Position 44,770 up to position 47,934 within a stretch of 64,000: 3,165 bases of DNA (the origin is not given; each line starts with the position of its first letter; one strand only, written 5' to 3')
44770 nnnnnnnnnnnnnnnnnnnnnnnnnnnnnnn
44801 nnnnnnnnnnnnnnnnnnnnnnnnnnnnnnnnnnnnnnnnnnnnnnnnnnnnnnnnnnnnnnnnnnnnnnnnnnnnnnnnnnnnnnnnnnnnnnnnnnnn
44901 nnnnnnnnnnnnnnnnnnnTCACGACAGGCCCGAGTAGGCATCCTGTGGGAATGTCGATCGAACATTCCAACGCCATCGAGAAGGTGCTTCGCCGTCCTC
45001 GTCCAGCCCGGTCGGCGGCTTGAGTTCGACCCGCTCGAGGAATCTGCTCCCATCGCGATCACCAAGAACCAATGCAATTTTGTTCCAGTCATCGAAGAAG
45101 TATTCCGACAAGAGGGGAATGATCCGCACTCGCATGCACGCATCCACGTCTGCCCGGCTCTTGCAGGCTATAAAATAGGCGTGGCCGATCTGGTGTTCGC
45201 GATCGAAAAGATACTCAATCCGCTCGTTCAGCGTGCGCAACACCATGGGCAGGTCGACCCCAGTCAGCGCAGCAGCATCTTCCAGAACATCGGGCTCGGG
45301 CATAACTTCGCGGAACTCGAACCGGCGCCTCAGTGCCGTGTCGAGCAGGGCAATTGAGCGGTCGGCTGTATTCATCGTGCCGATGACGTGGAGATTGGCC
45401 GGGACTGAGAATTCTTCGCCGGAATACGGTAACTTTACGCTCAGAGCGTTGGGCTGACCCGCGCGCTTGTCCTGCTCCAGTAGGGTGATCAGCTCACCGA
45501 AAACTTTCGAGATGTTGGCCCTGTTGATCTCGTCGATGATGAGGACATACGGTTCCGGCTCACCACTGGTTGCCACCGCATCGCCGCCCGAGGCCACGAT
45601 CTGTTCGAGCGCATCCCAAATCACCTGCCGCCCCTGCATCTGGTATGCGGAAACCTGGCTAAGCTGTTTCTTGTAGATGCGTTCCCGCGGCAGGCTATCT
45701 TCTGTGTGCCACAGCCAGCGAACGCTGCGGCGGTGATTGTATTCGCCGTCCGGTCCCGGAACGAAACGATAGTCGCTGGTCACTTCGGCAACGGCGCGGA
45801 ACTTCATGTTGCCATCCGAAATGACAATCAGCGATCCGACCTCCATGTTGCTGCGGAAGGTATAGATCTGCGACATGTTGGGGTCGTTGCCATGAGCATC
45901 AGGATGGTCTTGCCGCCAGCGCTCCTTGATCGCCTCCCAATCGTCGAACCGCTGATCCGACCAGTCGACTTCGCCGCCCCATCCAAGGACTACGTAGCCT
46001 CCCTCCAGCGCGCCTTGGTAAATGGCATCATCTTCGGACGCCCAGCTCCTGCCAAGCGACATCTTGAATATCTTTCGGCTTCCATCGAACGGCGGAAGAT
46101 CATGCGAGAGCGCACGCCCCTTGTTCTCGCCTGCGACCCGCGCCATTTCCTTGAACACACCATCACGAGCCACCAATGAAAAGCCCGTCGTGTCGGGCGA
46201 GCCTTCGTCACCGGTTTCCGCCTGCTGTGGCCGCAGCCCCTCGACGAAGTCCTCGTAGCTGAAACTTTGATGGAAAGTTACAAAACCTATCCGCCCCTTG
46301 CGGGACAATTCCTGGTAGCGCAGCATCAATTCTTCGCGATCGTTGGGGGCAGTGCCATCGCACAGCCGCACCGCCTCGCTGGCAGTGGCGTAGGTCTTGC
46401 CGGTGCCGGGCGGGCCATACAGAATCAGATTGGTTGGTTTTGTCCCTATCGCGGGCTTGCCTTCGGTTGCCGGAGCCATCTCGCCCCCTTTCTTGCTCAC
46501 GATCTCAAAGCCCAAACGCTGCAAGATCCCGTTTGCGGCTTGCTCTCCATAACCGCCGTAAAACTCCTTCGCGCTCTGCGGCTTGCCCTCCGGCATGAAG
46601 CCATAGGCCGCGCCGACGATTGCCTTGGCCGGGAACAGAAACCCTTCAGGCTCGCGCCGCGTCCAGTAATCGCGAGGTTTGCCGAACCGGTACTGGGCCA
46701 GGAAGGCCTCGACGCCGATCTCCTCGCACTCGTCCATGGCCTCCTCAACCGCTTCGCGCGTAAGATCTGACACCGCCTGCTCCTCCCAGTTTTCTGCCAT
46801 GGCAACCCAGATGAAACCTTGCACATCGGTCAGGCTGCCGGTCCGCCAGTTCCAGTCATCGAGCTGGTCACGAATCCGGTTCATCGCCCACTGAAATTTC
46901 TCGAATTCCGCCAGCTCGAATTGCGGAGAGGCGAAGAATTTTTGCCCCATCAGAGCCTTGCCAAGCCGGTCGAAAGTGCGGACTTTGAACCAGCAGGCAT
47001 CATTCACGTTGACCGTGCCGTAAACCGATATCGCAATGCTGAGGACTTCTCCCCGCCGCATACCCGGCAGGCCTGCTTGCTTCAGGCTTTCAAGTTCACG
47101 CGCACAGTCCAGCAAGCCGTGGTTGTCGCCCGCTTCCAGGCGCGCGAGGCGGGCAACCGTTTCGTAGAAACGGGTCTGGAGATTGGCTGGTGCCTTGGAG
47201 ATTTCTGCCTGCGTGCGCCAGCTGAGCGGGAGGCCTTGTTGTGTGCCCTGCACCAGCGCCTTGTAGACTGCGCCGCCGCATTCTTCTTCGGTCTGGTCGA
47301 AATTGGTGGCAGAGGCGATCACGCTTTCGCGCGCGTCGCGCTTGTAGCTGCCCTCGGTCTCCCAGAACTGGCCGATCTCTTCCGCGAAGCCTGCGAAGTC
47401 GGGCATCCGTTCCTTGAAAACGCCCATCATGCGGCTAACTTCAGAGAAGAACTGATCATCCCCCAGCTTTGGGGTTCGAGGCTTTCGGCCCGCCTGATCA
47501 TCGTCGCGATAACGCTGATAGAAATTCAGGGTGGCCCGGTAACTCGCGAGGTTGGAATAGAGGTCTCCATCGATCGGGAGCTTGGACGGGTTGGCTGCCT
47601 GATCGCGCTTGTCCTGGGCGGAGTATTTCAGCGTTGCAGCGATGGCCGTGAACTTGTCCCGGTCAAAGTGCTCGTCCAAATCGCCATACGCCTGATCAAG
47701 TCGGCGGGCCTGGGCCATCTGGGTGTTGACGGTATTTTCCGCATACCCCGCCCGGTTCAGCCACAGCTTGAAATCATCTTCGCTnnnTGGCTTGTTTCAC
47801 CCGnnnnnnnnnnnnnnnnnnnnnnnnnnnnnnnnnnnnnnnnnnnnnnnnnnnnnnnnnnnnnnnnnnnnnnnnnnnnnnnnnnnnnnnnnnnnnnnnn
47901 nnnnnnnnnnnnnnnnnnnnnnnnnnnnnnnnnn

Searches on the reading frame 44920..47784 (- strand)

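Call 36: search_protein_families(library=pfam, proteins=[window:44920-47784:-], max_evalue=0.00001)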
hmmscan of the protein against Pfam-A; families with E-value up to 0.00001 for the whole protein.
window:44920-47784:- (954 aa): 2 families
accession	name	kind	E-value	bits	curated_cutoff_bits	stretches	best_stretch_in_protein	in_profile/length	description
PF07728.20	AAA_5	-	2.6e-14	53.8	22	1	738-822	65-139/139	AAA domain (dynein-related subfamily)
PF00004.35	AAA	-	1.2e-06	29.4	21.2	0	741-827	57-128/131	ATPase family associated with various cellular activities (AAA)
